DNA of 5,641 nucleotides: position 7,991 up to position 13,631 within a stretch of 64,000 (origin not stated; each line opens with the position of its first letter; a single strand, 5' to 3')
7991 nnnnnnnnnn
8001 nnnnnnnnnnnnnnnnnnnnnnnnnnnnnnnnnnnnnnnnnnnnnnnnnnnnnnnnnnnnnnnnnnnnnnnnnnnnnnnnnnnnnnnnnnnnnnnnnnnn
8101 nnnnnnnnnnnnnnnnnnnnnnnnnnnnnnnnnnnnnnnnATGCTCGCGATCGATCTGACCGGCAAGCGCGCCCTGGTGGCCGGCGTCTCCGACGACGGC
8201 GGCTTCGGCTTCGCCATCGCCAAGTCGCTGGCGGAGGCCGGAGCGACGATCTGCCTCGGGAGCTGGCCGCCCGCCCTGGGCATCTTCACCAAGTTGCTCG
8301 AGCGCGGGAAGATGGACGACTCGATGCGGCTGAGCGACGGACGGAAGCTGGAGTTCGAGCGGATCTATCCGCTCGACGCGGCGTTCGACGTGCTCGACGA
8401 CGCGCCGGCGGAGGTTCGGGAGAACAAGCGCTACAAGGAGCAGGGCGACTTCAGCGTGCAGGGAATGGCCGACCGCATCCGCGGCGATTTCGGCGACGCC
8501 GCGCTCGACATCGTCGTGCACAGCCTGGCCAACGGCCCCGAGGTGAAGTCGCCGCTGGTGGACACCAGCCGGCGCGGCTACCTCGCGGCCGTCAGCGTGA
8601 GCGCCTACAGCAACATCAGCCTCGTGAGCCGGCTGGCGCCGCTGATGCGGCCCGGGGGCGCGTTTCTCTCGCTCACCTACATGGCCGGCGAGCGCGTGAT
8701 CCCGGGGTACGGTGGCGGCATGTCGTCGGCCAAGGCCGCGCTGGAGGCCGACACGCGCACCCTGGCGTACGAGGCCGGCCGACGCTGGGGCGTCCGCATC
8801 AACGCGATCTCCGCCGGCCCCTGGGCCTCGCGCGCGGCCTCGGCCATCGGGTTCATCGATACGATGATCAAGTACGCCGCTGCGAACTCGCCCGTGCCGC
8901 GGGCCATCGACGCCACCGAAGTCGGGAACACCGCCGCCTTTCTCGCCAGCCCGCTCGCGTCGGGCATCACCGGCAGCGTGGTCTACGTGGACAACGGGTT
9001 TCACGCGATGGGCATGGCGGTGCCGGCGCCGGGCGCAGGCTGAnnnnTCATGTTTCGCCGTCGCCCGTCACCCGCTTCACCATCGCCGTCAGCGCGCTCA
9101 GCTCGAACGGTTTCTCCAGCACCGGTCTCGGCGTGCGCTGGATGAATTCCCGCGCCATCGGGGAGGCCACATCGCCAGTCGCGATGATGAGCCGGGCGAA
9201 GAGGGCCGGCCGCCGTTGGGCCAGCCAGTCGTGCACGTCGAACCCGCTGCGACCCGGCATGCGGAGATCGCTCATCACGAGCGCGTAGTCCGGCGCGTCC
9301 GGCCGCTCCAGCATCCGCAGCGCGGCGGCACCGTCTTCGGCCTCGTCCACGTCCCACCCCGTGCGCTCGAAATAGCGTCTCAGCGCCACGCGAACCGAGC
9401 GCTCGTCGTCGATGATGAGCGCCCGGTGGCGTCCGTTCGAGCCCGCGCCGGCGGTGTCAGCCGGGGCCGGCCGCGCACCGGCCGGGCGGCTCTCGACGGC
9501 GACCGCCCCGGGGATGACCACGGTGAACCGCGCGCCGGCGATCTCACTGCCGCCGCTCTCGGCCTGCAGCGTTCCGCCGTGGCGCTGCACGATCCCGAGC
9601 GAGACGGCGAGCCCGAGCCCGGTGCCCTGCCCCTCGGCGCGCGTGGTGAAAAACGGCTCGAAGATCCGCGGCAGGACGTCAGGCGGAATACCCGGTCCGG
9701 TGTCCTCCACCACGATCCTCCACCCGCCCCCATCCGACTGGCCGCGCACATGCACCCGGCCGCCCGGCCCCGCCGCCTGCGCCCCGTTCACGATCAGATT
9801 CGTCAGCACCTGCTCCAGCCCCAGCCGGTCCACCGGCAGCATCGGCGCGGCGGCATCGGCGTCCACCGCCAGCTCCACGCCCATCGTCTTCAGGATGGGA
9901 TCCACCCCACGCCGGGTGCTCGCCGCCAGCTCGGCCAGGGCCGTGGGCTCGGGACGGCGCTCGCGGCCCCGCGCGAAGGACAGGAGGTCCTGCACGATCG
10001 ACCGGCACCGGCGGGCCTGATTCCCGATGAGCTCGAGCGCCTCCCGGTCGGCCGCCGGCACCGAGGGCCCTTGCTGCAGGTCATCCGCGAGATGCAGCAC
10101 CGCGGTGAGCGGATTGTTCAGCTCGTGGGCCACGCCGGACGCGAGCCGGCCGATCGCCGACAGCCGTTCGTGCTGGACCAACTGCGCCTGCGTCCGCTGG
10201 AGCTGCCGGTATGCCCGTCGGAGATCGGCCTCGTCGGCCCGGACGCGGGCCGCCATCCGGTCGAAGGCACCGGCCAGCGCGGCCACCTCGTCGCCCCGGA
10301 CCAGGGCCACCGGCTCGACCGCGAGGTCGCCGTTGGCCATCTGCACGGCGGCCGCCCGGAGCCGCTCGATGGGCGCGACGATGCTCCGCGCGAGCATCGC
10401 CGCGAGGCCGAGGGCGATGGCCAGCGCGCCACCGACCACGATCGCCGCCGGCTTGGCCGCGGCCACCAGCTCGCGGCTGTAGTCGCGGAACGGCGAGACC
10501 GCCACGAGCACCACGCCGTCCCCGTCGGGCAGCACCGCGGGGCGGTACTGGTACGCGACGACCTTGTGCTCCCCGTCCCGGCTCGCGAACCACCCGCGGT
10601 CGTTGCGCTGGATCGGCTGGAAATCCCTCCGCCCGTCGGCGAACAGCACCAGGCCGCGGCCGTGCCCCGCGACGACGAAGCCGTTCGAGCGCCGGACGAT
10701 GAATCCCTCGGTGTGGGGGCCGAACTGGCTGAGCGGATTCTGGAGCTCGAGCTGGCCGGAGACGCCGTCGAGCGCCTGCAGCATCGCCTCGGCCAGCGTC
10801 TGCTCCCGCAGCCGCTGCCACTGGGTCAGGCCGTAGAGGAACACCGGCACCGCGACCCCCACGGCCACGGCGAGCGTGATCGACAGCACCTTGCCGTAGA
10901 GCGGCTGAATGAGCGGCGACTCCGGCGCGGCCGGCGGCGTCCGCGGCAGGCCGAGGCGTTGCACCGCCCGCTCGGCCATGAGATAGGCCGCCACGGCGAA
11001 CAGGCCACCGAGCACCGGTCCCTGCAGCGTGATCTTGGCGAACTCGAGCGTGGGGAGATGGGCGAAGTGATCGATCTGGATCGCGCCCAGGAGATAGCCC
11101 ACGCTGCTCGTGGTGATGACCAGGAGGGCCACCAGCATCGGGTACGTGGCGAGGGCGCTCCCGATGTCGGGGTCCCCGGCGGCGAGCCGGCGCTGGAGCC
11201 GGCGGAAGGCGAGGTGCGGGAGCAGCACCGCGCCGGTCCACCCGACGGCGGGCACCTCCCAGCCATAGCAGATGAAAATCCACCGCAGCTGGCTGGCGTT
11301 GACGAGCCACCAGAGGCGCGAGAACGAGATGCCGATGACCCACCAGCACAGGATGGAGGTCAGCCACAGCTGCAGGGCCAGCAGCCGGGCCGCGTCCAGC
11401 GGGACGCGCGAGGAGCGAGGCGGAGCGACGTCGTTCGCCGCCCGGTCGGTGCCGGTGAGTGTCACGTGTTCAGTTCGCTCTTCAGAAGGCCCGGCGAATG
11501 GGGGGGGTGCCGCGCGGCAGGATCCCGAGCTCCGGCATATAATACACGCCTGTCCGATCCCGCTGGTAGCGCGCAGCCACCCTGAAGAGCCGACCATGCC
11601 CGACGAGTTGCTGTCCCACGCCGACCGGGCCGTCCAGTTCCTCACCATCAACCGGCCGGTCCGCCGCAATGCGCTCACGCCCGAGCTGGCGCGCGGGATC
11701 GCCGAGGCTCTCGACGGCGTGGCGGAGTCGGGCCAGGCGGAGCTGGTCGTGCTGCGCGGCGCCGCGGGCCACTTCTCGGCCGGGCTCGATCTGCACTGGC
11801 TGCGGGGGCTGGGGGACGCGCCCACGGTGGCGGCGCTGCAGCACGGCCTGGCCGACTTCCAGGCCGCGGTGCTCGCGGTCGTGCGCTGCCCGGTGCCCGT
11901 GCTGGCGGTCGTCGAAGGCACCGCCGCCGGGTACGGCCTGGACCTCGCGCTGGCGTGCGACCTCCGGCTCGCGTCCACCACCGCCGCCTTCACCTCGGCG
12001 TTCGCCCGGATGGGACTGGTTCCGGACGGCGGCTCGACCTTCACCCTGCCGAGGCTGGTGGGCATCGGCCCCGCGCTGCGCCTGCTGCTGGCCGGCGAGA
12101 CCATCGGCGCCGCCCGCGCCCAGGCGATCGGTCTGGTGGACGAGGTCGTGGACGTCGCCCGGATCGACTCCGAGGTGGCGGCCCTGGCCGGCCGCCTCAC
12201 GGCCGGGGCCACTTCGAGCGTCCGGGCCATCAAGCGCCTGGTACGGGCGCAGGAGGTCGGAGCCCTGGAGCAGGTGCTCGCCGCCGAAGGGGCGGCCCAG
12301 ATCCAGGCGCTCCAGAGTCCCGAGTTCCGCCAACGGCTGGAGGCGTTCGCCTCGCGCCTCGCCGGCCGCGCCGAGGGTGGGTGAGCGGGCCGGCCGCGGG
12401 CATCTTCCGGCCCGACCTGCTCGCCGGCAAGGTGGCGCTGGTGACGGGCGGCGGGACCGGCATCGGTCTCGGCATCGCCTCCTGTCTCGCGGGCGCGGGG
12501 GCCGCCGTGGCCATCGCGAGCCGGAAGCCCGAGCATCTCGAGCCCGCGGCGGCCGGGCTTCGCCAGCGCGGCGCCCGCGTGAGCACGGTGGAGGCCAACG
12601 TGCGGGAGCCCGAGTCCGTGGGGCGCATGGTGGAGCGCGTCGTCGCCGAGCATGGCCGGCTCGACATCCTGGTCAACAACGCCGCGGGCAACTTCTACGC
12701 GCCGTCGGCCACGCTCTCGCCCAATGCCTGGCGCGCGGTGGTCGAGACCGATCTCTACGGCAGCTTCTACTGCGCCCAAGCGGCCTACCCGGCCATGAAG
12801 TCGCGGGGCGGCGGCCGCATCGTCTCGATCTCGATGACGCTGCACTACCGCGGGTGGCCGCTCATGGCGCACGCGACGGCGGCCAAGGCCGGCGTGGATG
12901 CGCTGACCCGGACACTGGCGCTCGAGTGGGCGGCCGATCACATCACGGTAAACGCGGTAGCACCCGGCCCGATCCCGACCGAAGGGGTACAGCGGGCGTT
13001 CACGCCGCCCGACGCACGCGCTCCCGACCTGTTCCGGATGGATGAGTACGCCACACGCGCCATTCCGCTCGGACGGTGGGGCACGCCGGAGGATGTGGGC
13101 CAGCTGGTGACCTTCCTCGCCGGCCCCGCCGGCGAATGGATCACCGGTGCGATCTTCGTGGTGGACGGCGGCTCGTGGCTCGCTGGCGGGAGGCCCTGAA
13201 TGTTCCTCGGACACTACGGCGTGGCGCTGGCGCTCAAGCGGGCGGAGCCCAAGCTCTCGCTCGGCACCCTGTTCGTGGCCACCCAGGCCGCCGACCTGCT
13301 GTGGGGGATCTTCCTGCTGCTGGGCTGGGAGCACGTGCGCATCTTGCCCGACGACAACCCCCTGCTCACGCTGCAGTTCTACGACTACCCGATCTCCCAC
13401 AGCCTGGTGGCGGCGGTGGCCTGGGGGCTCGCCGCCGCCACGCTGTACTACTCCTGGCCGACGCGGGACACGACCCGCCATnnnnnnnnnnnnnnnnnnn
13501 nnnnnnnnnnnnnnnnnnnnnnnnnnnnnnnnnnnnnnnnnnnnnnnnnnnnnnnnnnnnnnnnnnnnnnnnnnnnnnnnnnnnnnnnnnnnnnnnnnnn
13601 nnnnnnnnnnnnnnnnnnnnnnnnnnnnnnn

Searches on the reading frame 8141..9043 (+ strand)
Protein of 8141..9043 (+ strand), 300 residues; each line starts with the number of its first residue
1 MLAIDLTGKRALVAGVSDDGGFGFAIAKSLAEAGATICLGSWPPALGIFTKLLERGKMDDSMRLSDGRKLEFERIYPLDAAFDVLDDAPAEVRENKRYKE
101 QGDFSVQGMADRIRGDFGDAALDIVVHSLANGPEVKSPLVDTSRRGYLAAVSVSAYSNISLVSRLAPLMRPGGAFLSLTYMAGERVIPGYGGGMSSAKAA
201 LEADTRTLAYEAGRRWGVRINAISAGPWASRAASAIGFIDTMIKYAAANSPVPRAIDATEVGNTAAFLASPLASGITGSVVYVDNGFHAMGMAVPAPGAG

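Call 68: search_protein_families(library=pfam, proteins=[window:8141-9043:+], max_evalue=0.00001)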
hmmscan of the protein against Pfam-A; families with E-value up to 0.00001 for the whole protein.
window:8141-9043:+ (300 aa): 2 families
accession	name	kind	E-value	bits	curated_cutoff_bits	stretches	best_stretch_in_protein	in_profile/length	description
PF13561.12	adh_short_C2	-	7.3e-51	173.5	27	1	105-288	57-236/236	Enoyl-(Acyl carrier protein) reductase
PF00106.31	adh_short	-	3.8e-07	30.2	26.6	0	110-232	68-186/195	short chain dehydrogenase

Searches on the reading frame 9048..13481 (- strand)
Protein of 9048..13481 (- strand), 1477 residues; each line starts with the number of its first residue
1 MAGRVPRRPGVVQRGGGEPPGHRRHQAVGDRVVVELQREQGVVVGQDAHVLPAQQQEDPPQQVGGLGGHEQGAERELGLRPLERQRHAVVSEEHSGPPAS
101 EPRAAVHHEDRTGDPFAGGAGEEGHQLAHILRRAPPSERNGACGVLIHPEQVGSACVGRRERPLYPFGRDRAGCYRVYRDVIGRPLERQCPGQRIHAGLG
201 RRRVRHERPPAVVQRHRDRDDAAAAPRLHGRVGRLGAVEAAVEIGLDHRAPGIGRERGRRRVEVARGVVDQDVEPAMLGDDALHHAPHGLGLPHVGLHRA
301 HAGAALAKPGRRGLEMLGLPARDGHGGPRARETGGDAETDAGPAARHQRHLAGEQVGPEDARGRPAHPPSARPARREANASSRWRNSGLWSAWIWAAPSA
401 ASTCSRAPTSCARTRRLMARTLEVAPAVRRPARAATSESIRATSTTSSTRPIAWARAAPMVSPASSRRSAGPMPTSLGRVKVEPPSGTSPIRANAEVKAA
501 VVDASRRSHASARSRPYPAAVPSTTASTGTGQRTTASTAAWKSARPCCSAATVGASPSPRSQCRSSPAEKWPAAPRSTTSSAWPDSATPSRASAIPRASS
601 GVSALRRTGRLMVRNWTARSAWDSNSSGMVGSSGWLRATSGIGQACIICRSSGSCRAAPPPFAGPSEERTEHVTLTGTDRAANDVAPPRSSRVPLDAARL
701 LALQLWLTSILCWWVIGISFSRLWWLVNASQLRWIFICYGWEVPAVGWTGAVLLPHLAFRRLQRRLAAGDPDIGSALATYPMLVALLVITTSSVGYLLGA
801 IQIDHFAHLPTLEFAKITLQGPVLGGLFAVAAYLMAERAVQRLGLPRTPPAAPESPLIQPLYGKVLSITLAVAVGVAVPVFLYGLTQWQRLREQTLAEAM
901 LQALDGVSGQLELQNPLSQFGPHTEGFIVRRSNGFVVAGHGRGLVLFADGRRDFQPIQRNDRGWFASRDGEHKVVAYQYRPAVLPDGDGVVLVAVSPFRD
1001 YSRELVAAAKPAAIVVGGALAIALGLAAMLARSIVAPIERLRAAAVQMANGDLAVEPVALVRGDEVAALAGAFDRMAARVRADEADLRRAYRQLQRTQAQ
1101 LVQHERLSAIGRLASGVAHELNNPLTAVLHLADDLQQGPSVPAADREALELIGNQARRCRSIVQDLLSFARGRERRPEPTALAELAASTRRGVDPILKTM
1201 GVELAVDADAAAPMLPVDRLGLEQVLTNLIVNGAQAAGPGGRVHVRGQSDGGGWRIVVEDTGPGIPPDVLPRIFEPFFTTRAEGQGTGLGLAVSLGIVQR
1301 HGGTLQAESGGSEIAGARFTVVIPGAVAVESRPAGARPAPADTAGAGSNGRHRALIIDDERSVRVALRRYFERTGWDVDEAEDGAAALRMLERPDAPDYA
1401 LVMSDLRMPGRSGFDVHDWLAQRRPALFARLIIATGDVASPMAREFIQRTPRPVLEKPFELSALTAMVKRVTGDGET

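Call 68: search_protein_families(library=pfam, proteins=[window:9048-13481:-], max_evalue=0.00001)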
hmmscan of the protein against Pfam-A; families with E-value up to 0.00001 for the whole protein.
window:9048-13481:- (1477 aa): 4 families
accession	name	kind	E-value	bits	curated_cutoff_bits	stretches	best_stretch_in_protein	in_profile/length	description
PF02518.31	HATPase_c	-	8e-25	87.9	26.4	1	1218-1324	2-108/111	Histidine kinase-, DNA gyrase B-, and HSP90-like ATPase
PF00072.30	Response_reg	-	1.9e-16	60.6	30.2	1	1355-1469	2-111/111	Response regulator receiver domain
PF00672.30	HAMP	-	1.2e-12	48.4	25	1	1030-1081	2-52/53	HAMP domain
PF00512.31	HisKA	-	9.1e-12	45.3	26.9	1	1111-1173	3-64/66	His Kinase A (phospho-acceptor) domain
